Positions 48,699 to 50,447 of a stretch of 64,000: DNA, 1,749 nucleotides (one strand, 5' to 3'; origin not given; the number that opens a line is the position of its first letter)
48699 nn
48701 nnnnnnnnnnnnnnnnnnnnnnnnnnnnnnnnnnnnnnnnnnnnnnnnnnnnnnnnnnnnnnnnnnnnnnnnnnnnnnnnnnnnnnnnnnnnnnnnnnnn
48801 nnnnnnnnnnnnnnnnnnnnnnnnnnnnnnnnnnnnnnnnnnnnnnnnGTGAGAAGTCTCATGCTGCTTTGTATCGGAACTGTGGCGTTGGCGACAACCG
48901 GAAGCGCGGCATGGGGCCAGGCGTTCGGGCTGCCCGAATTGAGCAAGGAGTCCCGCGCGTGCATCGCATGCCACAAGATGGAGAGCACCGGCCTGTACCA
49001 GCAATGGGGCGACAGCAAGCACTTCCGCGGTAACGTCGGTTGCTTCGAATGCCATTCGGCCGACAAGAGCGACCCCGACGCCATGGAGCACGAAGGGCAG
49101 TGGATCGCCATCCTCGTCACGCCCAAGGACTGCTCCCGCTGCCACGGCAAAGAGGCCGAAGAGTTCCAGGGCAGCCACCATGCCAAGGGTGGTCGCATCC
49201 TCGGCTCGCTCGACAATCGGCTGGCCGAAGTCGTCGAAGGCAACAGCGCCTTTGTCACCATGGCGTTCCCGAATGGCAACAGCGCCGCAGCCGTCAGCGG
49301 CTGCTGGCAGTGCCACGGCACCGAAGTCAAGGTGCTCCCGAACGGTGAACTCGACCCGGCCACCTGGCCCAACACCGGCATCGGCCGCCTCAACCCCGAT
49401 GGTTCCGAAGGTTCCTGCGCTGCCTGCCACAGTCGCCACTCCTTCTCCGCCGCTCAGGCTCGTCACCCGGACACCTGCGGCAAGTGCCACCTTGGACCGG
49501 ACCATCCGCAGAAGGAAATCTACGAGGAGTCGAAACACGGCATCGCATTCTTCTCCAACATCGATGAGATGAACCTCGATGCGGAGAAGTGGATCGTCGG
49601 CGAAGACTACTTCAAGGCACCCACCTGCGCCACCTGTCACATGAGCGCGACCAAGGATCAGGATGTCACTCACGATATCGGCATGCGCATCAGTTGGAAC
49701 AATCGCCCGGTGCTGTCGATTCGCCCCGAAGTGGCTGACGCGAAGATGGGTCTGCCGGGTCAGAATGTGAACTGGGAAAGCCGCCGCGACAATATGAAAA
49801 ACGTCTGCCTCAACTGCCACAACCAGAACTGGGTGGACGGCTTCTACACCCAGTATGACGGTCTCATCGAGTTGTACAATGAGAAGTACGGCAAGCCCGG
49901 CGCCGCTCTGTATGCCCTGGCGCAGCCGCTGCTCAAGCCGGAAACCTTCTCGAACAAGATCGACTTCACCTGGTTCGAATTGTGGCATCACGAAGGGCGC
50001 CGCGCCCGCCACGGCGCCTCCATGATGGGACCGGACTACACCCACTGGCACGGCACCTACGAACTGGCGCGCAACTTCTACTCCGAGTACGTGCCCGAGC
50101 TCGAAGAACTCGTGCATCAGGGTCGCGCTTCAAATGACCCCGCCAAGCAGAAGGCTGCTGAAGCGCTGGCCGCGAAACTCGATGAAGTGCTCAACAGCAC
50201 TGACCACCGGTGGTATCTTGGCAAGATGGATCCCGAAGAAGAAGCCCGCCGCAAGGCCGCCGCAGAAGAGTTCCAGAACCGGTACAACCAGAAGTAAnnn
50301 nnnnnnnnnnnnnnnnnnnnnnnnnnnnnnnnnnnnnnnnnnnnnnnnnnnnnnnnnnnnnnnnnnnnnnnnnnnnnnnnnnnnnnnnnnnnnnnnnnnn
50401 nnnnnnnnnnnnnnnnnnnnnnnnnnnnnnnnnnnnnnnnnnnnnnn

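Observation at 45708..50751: Five-gene cytochrome operon: tetrahaem cytochrome c, NrfC-like FeS protein, NrfD-like membrane protein, HAO-family octahaem cytochrome and an unknown protein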

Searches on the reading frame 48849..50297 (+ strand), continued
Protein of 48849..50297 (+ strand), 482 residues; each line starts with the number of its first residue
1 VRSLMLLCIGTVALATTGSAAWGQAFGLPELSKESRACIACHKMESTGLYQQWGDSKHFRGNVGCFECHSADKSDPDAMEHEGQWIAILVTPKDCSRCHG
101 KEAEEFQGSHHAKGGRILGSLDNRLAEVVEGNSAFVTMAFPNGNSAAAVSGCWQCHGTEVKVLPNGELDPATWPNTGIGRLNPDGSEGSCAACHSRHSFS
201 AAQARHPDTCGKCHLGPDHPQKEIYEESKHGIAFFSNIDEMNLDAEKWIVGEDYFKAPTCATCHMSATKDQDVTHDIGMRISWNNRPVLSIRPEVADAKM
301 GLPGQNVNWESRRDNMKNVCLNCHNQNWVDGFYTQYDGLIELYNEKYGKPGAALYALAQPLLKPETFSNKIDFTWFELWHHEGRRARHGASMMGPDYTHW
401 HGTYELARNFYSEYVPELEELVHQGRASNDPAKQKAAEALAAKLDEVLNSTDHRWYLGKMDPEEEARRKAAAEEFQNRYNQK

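Call 61: list_cluster_members(proteins=[P0361, P0362, P0366, P0372, P0376, P0378, P0379, P0380, P0385, P0386])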
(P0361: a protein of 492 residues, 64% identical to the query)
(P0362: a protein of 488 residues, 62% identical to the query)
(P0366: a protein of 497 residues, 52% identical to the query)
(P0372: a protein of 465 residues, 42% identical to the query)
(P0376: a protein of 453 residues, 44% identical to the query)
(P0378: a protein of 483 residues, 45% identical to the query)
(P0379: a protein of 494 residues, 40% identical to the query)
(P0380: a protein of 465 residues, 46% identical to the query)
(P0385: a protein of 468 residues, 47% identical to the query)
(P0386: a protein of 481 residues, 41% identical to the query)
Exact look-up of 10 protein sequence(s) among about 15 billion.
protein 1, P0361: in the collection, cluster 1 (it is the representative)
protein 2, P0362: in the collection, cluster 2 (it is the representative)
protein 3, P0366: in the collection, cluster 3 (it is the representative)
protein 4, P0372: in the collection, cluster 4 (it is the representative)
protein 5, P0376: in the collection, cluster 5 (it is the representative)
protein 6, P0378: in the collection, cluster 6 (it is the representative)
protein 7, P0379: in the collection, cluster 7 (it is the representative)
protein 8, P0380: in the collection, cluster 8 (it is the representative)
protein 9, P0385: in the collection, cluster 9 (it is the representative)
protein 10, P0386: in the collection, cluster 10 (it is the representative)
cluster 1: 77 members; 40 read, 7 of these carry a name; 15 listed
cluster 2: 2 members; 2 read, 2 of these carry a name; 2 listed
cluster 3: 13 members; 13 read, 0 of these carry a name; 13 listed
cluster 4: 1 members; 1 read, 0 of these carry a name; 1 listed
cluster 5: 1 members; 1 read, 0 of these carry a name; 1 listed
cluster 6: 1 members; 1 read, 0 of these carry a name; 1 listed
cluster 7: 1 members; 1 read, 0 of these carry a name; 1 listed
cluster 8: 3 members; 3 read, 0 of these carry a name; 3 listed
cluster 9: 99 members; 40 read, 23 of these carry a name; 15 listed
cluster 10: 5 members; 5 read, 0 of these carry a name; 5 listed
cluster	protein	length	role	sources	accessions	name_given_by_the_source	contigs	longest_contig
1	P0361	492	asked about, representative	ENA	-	-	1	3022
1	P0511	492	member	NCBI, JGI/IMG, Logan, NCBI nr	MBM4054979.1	MAG: hydroxylamine oxidoreductase [Planctomycetes bacterium] | hydroxylamine oxidoreductase [Planctomycetota bacterium]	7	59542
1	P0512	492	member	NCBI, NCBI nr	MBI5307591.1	MAG: hydroxylamine oxidoreductase [Planctomycetes bacterium] | hydroxylamine oxidoreductase [Planctomycetota bacterium]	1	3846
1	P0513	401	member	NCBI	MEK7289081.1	MAG: multiheme c-type cytochrome, partial [Planctomycetota bacterium]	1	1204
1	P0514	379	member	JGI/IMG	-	hypothetical protein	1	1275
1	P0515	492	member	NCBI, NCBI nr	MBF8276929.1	MAG: hydroxylamine oxidoreductase [Candidatus Brocadiaceae bacterium] | hydroxylamine oxidoreductase [Candidatus Brocadiaceae bacterium]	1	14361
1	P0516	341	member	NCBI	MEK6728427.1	MAG: multiheme c-type cytochrome, partial [Planctomycetota bacterium]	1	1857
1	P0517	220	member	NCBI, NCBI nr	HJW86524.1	MAG TPA: hypothetical protein VJ440_07820, partial [Candidatus Brocadiaceae bacterium] | hypothetical protein [Candidatus Brocadiaceae bacterium]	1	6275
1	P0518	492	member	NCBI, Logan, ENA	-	-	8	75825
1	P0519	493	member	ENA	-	-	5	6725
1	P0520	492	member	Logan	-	-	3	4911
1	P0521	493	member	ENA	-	-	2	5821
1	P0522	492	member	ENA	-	-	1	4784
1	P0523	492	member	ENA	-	-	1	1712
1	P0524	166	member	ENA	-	-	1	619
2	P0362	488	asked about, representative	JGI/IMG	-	hypothetical protein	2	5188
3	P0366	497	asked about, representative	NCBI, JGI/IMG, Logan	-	-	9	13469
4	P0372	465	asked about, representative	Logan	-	-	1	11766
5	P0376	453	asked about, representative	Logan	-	-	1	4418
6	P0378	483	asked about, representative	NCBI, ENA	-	-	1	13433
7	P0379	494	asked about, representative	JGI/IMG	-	-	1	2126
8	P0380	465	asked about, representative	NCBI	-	-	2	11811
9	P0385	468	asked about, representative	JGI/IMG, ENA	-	hypothetical protein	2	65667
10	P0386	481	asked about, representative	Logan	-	-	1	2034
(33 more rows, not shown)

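Call 64: search_solved_structures(query=A4, max_evalue=0.001, show_alignments=5)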
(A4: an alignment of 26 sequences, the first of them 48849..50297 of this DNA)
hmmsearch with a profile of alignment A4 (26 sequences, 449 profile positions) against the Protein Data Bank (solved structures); distinct sequences matched with E-value up to 0.001: 31.
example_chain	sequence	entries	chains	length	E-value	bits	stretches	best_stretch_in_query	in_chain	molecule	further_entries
4qo5_A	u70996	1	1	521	5.3e-90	305.3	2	65-405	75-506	Hypothetical multiheme protein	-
4fas_A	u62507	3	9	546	9.1e-50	172.7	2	190-420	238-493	Hydroxylamine oxidoreductase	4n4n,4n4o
6m0p_A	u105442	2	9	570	1.1e-49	172.5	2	190-420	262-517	Aerobic hydroxylamine oxidoreductase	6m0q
1fgj_A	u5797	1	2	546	1.7e-49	171.8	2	190-419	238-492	HYDROXYLAMINE OXIDOREDUCTASE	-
6h5l_A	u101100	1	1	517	1.7e-49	171.8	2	190-415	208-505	Similar to hydroxylamine oxidoreductase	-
4n4j_A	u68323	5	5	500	1.8e-34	122.3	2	190-346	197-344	hydroxylamine oxidoreductase | Similar to hydroxylamine oxidoreductase hao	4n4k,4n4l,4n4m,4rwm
6hif_G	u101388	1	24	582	3.3e-33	118.1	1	190-377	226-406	Hydrazine dehydrogenase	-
6t5e_A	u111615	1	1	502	4.5e-33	117.7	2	190-346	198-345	Hydroxylamine oxidoreductase-like protein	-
4wjy_A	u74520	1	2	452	3.9e-08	35.5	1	54-112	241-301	Cytochrome c-552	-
2rf7_A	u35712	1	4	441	6e-08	34.9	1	54-112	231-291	Cytochrome c-552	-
1gu6_A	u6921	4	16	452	7e-08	34.7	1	54-112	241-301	CYTOCHROME C552 | Cytochrome c-552 | Cytochrome c nitrite reductase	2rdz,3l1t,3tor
3sxq_A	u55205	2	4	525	9.1e-07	31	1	39-119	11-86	Eight-heme nitrite reductase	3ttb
5ze8_A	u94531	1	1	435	9.7e-06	27.6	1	92-179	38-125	cytochrome c552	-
8rv0_Y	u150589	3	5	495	1.4e-05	27.1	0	55-105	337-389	Octaheme cytochrome c nitrite reductase | Octaheme nitrite c cytochrome c reductase | Octaheme nitrite reductase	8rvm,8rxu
2j7a_A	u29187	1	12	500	2.1e-05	26.5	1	54-114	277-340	CYTOCHROME C NITRITE REDUCTASE NRFA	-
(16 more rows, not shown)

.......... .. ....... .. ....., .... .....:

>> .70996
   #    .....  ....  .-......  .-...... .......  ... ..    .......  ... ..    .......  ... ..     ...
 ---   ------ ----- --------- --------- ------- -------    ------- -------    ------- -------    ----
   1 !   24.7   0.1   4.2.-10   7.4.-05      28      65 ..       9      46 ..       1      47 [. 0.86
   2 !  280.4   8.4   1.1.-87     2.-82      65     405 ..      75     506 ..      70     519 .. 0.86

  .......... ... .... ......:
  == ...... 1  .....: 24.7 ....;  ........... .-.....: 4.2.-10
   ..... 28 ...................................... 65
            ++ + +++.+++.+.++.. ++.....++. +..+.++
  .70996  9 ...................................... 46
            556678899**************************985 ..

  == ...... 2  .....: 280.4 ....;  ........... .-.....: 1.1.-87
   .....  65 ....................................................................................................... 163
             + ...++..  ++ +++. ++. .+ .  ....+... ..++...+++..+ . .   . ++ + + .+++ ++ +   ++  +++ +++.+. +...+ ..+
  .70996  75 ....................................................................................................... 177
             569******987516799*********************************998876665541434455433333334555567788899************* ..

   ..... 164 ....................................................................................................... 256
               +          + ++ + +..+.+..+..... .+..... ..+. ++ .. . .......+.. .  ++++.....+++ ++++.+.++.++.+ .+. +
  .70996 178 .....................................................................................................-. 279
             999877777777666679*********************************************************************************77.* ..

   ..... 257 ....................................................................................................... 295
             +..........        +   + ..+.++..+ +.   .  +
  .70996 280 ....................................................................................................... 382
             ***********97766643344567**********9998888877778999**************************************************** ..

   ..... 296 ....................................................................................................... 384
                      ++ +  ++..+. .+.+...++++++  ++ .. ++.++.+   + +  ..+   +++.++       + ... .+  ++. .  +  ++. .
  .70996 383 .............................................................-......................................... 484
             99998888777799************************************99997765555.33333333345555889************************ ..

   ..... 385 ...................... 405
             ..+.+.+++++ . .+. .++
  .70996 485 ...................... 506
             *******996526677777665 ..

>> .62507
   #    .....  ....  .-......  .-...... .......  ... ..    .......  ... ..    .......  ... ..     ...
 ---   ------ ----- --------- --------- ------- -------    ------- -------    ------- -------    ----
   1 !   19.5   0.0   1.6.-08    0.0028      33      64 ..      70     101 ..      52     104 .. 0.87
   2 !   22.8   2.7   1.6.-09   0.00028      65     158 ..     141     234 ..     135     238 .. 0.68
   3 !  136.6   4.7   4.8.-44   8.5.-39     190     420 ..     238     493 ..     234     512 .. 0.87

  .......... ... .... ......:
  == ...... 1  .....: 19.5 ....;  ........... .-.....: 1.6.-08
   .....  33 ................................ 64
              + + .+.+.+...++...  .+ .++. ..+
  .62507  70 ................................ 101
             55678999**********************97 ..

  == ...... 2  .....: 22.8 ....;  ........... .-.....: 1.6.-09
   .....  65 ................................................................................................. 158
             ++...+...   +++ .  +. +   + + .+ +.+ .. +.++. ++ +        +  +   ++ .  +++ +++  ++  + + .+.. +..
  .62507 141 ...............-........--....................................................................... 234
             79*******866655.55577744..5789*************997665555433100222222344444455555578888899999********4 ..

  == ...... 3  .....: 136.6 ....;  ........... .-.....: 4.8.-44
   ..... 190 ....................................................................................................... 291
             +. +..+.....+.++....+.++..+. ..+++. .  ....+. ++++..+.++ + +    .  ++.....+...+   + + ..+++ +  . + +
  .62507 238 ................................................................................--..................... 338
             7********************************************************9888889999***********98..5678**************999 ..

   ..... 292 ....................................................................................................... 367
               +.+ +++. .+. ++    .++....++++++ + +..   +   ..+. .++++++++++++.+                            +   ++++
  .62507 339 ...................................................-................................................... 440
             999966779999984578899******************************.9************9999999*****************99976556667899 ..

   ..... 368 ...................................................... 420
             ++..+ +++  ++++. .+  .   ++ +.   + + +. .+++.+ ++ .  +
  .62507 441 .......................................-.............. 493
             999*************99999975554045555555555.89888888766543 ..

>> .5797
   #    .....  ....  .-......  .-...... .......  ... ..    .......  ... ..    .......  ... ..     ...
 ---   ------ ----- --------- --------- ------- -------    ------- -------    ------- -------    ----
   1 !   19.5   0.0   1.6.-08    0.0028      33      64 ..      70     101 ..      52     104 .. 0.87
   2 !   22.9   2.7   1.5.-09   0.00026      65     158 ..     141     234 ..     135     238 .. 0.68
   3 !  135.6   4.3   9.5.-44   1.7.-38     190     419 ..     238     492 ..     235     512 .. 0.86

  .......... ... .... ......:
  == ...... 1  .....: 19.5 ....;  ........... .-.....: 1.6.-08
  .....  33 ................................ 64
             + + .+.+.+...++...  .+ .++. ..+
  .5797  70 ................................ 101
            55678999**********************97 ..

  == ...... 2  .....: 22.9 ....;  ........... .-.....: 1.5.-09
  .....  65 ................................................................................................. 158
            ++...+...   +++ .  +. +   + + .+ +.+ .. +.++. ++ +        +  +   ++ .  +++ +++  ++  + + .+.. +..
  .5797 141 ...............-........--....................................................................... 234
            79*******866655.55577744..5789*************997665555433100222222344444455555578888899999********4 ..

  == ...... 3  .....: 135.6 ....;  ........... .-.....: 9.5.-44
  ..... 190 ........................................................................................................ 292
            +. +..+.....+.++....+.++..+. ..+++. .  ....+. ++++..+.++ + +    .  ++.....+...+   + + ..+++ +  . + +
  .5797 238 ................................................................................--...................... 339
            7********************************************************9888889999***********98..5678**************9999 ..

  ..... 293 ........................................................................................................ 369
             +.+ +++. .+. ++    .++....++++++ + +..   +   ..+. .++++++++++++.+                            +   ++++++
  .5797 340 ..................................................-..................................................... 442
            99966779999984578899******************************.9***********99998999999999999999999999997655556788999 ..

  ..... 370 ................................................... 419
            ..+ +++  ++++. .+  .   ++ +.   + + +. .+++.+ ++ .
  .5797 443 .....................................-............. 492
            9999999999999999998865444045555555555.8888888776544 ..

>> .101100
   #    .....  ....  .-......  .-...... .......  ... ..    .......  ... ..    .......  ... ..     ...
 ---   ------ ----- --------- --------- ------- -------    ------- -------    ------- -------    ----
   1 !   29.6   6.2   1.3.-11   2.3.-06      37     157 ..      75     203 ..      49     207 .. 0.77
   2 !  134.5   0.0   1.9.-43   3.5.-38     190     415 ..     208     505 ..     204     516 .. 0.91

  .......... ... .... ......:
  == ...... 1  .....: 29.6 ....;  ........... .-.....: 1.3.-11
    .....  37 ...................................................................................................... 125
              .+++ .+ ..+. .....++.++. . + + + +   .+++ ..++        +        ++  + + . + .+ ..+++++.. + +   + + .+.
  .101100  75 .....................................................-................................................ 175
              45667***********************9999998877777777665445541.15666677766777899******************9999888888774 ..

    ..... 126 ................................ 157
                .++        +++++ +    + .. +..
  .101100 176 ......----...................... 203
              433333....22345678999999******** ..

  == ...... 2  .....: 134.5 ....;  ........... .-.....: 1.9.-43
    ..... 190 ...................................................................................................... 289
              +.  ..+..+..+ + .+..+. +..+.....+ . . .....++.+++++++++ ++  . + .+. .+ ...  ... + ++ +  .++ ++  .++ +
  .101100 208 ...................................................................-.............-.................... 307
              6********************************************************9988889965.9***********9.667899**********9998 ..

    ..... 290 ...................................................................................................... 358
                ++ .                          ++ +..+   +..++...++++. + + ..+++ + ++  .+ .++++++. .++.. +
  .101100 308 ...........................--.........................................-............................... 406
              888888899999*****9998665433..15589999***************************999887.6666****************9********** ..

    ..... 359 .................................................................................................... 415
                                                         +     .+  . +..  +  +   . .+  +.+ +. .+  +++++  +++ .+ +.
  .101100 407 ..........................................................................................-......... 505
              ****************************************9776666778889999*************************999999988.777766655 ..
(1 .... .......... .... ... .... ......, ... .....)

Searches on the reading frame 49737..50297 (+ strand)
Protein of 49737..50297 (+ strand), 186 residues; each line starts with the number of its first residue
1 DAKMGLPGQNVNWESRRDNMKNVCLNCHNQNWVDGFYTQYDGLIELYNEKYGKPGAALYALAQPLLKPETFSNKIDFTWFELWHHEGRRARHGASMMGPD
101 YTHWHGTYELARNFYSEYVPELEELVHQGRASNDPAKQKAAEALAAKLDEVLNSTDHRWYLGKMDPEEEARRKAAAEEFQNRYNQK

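Call 40: search_solved_structures(query=window:49737-50297:+, max_evalue=10, show_alignments=5)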
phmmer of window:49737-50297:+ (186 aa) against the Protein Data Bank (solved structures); distinct sequences matched with E-value up to 10: 2.
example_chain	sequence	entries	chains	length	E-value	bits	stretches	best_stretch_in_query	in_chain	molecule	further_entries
4qo5_A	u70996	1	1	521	4.5e-05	26.6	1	13-114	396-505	Hypothetical multiheme protein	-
5zuu_C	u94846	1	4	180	0.64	13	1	90-155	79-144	30-kDa cleavage and polyadenylation specificity factor 30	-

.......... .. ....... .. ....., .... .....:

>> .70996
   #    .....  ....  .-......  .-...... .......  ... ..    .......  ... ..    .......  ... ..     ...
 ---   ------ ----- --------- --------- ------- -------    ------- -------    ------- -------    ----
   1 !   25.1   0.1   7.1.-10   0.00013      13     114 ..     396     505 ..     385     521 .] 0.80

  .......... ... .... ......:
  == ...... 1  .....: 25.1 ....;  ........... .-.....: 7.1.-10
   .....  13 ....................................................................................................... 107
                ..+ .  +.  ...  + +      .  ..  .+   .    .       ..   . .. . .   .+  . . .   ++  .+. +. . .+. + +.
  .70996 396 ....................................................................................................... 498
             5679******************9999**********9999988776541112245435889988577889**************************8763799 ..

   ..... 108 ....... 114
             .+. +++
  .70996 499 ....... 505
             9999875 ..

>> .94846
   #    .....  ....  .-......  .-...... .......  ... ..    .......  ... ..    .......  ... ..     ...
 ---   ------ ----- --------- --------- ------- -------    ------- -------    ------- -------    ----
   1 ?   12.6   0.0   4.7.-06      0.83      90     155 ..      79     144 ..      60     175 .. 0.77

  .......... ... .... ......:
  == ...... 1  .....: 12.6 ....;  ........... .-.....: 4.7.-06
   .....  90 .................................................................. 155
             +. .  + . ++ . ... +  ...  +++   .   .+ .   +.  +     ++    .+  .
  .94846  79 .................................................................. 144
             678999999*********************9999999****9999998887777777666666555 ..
